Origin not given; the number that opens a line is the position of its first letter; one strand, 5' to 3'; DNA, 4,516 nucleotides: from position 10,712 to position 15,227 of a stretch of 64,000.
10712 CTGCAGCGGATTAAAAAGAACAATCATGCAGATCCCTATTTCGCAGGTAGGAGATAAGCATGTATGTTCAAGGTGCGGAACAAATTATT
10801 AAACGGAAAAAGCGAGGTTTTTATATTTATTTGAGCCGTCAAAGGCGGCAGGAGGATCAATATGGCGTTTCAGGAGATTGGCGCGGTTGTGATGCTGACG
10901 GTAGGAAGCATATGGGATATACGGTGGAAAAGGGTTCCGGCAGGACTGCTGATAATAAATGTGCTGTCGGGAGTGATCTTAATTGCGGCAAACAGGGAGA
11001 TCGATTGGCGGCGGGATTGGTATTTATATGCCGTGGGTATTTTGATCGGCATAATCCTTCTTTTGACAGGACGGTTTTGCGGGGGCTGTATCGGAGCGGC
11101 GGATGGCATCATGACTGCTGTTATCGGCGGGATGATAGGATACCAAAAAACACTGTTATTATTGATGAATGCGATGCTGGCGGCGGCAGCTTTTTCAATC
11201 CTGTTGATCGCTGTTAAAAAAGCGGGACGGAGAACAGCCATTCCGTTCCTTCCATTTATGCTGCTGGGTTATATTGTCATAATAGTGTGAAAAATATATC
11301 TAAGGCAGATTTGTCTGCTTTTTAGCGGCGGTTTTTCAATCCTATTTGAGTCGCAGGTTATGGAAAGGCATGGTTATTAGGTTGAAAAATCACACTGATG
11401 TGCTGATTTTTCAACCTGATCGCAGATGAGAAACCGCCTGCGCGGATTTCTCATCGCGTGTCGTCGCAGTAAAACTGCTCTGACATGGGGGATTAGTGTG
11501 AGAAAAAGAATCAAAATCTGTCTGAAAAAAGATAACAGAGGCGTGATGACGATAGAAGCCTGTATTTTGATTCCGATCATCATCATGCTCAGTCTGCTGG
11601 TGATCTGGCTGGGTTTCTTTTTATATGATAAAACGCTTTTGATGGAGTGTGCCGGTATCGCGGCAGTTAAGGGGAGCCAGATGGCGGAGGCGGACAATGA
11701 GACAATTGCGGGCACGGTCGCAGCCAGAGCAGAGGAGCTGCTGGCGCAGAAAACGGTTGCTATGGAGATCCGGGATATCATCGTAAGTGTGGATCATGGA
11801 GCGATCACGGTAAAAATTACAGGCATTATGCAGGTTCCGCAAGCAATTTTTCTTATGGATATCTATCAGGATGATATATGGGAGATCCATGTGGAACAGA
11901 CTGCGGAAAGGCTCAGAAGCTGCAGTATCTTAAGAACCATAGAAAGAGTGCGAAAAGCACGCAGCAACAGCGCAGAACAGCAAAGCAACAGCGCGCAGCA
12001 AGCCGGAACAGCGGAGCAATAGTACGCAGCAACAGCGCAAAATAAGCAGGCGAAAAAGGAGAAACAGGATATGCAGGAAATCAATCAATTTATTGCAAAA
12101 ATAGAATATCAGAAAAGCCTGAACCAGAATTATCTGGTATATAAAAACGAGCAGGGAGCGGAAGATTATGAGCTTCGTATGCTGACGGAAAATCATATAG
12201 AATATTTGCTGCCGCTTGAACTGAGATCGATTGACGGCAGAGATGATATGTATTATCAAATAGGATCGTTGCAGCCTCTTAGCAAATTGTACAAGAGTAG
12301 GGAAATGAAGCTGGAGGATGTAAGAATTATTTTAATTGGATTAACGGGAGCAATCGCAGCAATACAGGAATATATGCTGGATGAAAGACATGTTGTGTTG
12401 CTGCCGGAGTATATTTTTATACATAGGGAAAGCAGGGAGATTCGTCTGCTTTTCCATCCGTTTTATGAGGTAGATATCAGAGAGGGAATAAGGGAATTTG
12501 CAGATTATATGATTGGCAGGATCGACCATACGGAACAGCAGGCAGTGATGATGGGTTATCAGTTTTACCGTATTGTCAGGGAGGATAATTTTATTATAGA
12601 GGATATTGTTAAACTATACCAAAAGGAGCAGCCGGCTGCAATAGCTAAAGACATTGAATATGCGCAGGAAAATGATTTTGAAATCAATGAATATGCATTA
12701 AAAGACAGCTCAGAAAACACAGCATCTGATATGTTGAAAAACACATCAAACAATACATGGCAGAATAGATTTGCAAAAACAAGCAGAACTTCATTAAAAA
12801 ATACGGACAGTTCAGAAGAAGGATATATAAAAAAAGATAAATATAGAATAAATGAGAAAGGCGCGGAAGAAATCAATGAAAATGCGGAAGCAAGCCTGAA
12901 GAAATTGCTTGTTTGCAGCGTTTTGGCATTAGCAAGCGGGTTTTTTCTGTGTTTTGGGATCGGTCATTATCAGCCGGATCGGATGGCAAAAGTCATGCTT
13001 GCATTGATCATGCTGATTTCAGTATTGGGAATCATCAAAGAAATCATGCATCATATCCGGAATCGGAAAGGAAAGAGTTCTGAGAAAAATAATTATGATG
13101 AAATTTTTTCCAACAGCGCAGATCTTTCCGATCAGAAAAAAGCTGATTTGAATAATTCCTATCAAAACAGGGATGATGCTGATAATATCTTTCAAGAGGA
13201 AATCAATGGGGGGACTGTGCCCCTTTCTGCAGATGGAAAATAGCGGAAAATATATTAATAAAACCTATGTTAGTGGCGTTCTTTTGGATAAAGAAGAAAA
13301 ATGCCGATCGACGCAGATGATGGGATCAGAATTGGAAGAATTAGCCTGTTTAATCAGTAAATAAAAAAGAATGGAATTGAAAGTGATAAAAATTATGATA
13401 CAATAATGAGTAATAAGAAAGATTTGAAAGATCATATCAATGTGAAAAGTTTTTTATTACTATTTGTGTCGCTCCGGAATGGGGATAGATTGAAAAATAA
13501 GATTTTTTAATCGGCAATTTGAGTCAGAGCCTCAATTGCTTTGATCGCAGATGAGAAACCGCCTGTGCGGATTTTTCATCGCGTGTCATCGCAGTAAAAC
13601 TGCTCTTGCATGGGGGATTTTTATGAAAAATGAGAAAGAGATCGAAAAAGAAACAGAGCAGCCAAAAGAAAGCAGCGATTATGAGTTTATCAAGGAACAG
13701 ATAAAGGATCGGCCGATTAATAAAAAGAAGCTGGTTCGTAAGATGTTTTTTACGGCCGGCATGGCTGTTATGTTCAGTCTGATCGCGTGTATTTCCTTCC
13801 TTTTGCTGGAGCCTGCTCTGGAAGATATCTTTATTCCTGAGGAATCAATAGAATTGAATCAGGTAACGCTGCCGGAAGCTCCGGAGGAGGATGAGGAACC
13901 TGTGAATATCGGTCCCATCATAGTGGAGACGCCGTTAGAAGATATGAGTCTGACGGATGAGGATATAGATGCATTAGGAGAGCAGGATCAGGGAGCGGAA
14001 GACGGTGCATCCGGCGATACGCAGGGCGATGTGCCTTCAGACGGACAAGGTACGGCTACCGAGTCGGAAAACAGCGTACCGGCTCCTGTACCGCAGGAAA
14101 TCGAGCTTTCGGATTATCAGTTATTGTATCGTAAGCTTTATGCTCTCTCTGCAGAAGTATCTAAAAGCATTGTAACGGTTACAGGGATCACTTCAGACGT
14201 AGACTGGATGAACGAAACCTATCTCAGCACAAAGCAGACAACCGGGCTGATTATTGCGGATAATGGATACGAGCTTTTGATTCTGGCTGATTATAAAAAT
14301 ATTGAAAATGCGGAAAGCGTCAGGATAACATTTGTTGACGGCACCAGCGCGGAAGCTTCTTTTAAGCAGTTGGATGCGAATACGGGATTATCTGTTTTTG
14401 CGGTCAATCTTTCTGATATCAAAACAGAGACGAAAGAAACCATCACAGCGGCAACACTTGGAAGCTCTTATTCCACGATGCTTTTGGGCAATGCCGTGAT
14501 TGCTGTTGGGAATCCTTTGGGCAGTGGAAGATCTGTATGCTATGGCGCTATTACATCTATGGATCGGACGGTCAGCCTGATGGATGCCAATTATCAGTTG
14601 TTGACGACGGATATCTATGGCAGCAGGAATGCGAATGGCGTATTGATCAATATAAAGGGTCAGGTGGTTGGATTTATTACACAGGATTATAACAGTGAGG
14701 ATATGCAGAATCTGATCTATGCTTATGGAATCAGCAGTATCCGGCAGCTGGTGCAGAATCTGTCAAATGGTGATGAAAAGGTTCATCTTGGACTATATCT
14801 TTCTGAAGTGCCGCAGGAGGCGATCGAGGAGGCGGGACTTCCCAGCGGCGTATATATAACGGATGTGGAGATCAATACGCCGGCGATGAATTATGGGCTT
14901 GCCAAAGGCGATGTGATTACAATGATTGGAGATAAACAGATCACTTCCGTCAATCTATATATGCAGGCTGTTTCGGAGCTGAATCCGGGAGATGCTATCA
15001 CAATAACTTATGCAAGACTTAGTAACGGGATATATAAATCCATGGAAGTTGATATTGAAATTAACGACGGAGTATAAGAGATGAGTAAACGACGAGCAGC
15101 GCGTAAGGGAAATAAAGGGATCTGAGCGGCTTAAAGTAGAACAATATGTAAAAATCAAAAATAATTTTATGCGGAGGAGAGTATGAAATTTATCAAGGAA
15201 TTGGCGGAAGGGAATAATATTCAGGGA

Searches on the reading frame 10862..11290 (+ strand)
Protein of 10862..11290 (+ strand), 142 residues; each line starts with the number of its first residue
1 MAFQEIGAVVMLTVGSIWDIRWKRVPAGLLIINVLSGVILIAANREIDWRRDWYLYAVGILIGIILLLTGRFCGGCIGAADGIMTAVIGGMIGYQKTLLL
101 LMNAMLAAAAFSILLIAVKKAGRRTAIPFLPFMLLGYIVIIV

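Call 17: search_protein_families(library=pfam, proteins=[window:10862-11290:+])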
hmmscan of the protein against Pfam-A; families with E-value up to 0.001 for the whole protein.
window:10862-11290:+ (142 aa): 1 family
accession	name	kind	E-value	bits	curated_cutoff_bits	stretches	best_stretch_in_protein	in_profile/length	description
PF01478.23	Peptidase_A24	-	1.5e-08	35.5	26.5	1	9-113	4-104/104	Type IV leader peptidase family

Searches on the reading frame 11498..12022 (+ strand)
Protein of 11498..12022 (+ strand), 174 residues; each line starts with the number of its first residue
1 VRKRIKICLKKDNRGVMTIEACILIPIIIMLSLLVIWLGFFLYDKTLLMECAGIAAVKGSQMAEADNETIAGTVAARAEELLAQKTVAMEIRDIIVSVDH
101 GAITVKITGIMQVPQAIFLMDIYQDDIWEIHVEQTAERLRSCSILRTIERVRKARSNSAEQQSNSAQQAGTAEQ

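Call 17: search_protein_families(library=pfam, proteins=[window:11498-12022:+])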
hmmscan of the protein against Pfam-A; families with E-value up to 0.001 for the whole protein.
window:11498-12022:+ (174 aa): 1 family
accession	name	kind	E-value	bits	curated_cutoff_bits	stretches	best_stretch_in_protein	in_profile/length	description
PF07811.17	TadE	-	0.00011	22.7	22.9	1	15-56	1-42/43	TadE-like protein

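Call 75: find_encoding_contigs(protein=window:11498-12022:+, flank=1200, max_places=10)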
Protein window:11498-12022:+ (174 aa): 2 contigs read that carry it; 1 place shown.
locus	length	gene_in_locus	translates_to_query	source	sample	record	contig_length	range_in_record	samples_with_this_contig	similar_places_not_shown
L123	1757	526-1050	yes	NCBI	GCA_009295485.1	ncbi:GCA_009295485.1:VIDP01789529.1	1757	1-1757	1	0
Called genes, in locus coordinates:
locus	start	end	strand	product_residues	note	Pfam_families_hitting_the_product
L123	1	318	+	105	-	?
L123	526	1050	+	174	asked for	-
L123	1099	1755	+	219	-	?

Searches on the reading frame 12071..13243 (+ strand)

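Call 17: search_protein_families(library=pfam, proteins=[window:12071-13243:+])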
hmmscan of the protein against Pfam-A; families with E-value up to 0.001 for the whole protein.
window:12071-13243:+ (390 aa): 1 family
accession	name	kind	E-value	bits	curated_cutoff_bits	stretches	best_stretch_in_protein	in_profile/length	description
PF19909.4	DUF6382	-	6.8e-49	166.1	26.7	1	13-174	1-163/163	Domain of unknown function (DUF6382)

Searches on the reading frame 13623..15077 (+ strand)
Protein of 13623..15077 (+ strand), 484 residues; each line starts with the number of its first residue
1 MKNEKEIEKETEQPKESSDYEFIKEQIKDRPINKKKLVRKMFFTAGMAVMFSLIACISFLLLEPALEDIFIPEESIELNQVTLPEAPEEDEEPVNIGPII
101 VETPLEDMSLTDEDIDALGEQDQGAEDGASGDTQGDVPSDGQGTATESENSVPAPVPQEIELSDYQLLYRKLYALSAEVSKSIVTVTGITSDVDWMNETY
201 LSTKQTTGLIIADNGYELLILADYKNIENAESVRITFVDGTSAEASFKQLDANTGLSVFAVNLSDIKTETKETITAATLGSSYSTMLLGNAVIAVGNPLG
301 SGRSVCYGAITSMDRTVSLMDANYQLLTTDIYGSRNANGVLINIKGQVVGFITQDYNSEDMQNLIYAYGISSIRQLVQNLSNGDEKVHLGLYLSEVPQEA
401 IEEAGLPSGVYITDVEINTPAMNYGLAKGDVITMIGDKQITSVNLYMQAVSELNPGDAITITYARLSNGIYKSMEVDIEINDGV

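Call 17: search_protein_families(library=pfam, proteins=[window:13623-15077:+])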
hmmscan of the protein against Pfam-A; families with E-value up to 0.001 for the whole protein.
window:13623-15077:+ (484 aa): 4 families
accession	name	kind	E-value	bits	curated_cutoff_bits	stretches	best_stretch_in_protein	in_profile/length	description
PF13180.12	PDZ_2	-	1.8e-11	44.6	27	1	404-471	12-73/80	PDZ domain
PF13365.12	Trypsin_2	-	4.8e-10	40.8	27.6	1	207-350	2-143/144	Trypsin-like peptidase domain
PF17820.7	PDZ_6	-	1.1e-06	28.7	27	1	411-465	1-54/54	PDZ domain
PF00595.29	PDZ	-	0.00024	21.9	23.2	1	407-454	24-70/81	PDZ domain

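Call 37: find_encoding_contigs(protein=window:13623-15077:+, flank=3000, max_places=8)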
Protein window:13623-15077:+ (484 aa): 5 contigs read that carry it; 3 places shown.
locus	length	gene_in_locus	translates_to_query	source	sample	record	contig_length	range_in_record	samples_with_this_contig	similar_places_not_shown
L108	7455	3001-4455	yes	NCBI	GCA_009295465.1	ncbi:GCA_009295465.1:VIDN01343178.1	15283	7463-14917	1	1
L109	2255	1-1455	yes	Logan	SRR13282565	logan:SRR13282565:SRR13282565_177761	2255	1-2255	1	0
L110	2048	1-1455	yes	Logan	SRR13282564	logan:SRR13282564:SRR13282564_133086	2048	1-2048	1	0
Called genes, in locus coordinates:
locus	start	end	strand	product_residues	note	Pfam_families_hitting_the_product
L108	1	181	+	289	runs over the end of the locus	-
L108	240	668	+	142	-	PF01478:Peptidase_A24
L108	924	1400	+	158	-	-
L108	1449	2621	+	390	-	PF19909:DUF6382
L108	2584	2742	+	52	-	-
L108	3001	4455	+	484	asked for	PF13365:Trypsin_2, PF13180:PDZ_2, PF17820:PDZ_6 (weak)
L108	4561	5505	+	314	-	PF01966:HD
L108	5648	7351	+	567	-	PF01938:TRAM, PF05958:tRNA_U5-meth_tr, PF02475:TRM5-TYW2_MTfase (weak), PF05175:MTS (faint), PF06325:PrmA (faint), PF13649:Methyltransf_25, PF13847:Methyltransf_31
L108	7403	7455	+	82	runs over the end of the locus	-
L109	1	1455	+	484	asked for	PF13365:Trypsin_2, PF13180:PDZ_2, PF17820:PDZ_6 (weak)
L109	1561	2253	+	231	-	?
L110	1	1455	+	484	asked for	PF13365:Trypsin_2, PF13180:PDZ_2, PF17820:PDZ_6 (weak)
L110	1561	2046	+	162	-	?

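Call 38: find_homologous_proteins(query=window:13623-15077:+, max_evalue=1e-30)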
Query window:13623-15077:+ (484 aa): 476 proteins with E <= 1e-30 among 8000 candidates; the best 120 are listed.
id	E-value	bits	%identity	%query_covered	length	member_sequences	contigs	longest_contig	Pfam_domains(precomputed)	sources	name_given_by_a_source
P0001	0.0e+0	1041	100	100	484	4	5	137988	PF13365.13,PF17820.8,PF13180.13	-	-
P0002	0.0e+0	1033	99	100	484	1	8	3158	PF13365.13,PF17820.8,PF13180.13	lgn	-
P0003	0.0e+0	1031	99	100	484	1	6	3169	PF13365.13,PF17820.8,PF13180.13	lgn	-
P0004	0.0e+0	1030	99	100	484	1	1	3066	PF13365.13,PF17820.8,PF13180.13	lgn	-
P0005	1.1e-297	1005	96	100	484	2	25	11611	PF13365.13,PF17820.8,PF13180.13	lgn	-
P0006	8.0e-275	930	92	98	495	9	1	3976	PF13365.13,PF17820.8,PF13180.13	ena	-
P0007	2.3e-273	925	89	100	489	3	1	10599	PF13365.13,PF17820.8,PF00595.30,PF13180.13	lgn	-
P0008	1.1e-266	903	86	100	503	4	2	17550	PF13365.13,PF17820.8,PF13180.13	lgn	-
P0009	4.9e-266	901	86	100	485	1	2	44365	PF13365.13,PF17820.8,PF13180.13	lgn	-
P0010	9.5e-266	900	87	100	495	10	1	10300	PF13365.13,PF17820.8,PF00595.30,PF13180.13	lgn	-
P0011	1.5e-265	899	86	99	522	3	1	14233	PF13365.13,PF17820.8,PF13180.13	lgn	-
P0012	1.7e-265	899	86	99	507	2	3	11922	PF13365.13,PF17820.8,PF13180.13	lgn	-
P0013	1.2e-264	896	86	98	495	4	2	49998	PF13365.13,PF17820.8,PF13180.13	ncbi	-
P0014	9.9e-256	867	84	99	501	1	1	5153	PF13365.13,PF17820.8,PF13180.13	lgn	-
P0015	6.2e-254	861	82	99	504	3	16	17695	PF13365.13,PF17820.8,PF13180.13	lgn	-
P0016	4.5e-231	785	76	98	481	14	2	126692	PF13365.13,PF17820.8,PF13180.13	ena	-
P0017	3.5e-219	746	73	97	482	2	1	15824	PF13365.13,PF17820.8,PF00595.30,PF13180.13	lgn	-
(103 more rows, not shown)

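Call 40: find_encoding_contigs(protein=P0009, flank=2500, max_places=2)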
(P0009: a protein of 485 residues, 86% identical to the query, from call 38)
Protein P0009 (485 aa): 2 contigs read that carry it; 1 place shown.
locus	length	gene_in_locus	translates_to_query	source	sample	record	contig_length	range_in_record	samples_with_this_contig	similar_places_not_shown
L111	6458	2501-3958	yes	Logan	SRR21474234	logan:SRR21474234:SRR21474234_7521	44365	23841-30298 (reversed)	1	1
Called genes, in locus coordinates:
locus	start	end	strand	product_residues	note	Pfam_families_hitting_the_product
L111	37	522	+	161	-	-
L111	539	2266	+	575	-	PF19909:DUF6382, PF16697:Yop-YscD_cpl, PF00498:FHA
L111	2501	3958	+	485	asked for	PF13365:Trypsin_2, PF13180:PDZ_2, PF17820:PDZ_6 (weak)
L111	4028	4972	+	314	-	PF01966:HD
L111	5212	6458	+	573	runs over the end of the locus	PF01938:TRAM, PF02475:TRM5-TYW2_MTfase, PF05958:tRNA_U5-meth_tr, PF13649:Methyltransf_25, PF13847:Methyltransf_31, PF05958:tRNA_U5-meth_tr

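Call 41: find_encoding_contigs(protein=P0013, flank=2500, max_places=2)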
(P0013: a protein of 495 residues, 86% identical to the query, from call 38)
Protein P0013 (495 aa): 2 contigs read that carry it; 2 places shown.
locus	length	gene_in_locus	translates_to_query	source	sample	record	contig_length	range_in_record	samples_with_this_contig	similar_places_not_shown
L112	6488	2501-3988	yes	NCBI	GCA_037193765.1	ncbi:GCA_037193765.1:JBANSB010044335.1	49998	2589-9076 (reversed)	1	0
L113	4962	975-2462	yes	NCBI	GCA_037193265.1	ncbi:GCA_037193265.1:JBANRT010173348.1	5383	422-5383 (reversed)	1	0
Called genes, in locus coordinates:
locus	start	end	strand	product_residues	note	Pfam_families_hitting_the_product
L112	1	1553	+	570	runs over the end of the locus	PF19909:DUF6382, PF16697:Yop-YscD_cpl, PF00498:FHA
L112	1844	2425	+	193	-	-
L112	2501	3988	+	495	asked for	PF13365:Trypsin_2, PF13180:PDZ_2, PF17820:PDZ_6 (weak)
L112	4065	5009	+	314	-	PF01966:HD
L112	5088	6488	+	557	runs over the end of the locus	PF01938:TRAM, PF06325:PrmA (faint), PF05958:tRNA_U5-meth_tr, PF02475:TRM5-TYW2_MTfase, PF05175:MTS (faint), PF13649:Methyltransf_25 (weak), PF13847:Methyltransf_31, PF05958:tRNA_U5-meth_tr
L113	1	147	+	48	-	?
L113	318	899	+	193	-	-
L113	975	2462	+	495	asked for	PF13365:Trypsin_2, PF13180:PDZ_2, PF17820:PDZ_6 (weak)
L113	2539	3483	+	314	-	PF01966:HD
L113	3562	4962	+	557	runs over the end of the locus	PF01938:TRAM, PF06325:PrmA (faint), PF05958:tRNA_U5-meth_tr, PF02475:TRM5-TYW2_MTfase, PF05175:MTS (faint), PF13649:Methyltransf_25 (weak), PF13847:Methyltransf_31, PF05958:tRNA_U5-meth_tr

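Call 42: find_encoding_contigs(protein=P0016, flank=2500, max_places=2)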
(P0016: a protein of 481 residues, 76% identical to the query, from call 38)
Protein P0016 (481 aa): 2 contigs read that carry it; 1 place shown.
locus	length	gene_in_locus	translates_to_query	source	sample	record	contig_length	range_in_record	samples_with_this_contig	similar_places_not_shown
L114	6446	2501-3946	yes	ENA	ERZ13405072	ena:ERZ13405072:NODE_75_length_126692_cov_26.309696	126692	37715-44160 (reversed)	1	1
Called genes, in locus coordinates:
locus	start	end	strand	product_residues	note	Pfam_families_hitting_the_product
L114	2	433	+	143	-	PF01478:Peptidase_A24 (weak)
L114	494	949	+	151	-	-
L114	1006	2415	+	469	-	PF19909:DUF6382, PF16697:Yop-YscD_cpl, PF00498:FHA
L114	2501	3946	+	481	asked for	PF13365:Trypsin_2, PF13180:PDZ_2, PF17820:PDZ_6 (weak)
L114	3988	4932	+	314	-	PF01966:HD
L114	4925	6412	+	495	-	PF01938:TRAM, PF08241:Methyltransf_11 (faint), PF05958:tRNA_U5-meth_tr, PF02475:TRM5-TYW2_MTfase (weak), PF05175:MTS (weak), PF13847:Methyltransf_31, PF13649:Methyltransf_25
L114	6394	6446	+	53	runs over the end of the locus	-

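Call 43: find_encoding_contigs(protein=P0017, flank=2500, max_places=2)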
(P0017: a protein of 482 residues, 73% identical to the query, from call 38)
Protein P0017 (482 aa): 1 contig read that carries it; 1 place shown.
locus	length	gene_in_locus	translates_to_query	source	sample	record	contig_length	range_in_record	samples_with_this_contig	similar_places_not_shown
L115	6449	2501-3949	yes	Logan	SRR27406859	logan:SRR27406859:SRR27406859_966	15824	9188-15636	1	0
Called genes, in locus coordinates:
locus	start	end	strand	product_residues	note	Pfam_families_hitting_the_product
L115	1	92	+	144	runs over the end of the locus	PF01478:Peptidase_A24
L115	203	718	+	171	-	-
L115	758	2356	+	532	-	PF19909:DUF6382, PF16697:Yop-YscD_cpl, PF00498:FHA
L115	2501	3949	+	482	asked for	PF13365:Trypsin_2, PF13180:PDZ_2, PF00595:PDZ (weak), PF17820:PDZ_6 (weak)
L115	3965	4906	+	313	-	PF01966:HD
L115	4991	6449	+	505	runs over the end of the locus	PF01938:TRAM, PF05958:tRNA_U5-meth_tr, PF02475:TRM5-TYW2_MTfase, PF05175:MTS (faint), PF06325:PrmA (weak), PF09445:Methyltransf_15 (faint), PF13649:Methyltransf_25, PF13847:Methyltransf_31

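Call 48: find_encoding_contigs(protein=P0005, flank=1500, max_places=4)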
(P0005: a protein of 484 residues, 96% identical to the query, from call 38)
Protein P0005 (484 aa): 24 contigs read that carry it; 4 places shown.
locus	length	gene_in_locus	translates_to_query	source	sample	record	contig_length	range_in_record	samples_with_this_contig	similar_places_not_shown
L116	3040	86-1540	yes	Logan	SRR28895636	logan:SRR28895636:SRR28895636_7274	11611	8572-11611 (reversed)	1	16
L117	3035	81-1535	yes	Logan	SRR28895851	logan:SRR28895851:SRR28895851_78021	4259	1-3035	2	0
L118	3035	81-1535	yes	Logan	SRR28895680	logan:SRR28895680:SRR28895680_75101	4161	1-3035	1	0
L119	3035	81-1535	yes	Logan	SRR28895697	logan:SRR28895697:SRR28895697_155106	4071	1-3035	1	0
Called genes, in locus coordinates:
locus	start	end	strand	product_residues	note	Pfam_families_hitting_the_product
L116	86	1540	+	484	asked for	PF13365:Trypsin_2, PF13180:PDZ_2, PF17820:PDZ_6 (weak)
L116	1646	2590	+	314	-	PF01966:HD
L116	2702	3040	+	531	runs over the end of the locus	PF01938:TRAM, PF05958:tRNA_U5-meth_tr, PF02475:TRM5-TYW2_MTfase, PF05175:MTS (faint), PF13649:Methyltransf_25, PF13847:Methyltransf_31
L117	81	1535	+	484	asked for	PF13365:Trypsin_2, PF13180:PDZ_2, PF17820:PDZ_6 (weak)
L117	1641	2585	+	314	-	PF01966:HD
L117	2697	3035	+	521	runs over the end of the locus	?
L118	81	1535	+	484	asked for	PF13365:Trypsin_2, PF13180:PDZ_2, PF17820:PDZ_6 (weak)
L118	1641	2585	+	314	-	PF01966:HD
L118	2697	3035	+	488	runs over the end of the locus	?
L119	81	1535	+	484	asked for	PF13365:Trypsin_2, PF13180:PDZ_2, PF17820:PDZ_6 (weak)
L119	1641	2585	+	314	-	PF01966:HD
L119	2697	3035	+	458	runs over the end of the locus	?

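Call 49: find_encoding_contigs(protein=P0007, flank=1500, max_places=2)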
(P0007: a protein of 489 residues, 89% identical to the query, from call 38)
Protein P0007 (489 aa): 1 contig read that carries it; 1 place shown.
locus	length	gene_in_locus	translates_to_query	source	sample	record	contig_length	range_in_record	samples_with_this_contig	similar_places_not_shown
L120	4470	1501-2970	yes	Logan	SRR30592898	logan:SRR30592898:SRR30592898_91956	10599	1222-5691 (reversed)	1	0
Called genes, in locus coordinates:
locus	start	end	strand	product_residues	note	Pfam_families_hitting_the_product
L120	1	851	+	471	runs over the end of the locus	PF19909:DUF6382, PF16697:Yop-YscD_cpl, PF00498:FHA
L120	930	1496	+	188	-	-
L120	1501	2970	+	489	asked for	PF13365:Trypsin_2, PF00595:PDZ (faint), PF13180:PDZ_2, PF17820:PDZ_6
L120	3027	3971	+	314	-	PF01966:HD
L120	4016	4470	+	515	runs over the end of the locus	PF01938:TRAM, PF02475:TRM5-TYW2_MTfase, PF05958:tRNA_U5-meth_tr, PF05175:MTS (faint), PF13847:Methyltransf_31, PF13649:Methyltransf_25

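Call 50: find_encoding_contigs(protein=P0008, flank=1500, max_places=2)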
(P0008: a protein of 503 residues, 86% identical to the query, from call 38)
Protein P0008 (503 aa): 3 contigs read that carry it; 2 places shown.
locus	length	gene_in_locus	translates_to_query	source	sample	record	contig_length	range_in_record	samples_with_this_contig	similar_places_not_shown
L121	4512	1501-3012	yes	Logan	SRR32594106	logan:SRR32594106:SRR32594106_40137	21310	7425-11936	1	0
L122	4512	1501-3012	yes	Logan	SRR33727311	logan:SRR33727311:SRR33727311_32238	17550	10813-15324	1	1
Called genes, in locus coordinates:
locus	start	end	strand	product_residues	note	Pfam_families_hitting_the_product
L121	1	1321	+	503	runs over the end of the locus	PF19909:DUF6382, PF16697:Yop-YscD_cpl, PF00498:FHA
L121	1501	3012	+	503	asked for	PF13365:Trypsin_2, PF13180:PDZ_2, PF17820:PDZ_6 (weak)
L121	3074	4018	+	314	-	PF01966:HD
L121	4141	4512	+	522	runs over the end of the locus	PF01938:TRAM, PF02475:TRM5-TYW2_MTfase, PF05958:tRNA_U5-meth_tr, PF05175:MTS (weak), PF06325:PrmA (weak), PF09445:Methyltransf_15 (faint), PF13649:Methyltransf_25, PF13847:Methyltransf_31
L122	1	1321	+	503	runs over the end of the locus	PF19909:DUF6382, PF16697:Yop-YscD_cpl, PF00498:FHA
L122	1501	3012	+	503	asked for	PF13365:Trypsin_2, PF13180:PDZ_2, PF17820:PDZ_6 (weak)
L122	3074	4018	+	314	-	PF01966:HD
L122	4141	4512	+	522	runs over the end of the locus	PF01938:TRAM, PF02475:TRM5-TYW2_MTfase, PF05958:tRNA_U5-meth_tr, PF05175:MTS (weak), PF06325:PrmA (weak), PF09445:Methyltransf_15 (faint), PF13649:Methyltransf_25, PF13847:Methyltransf_31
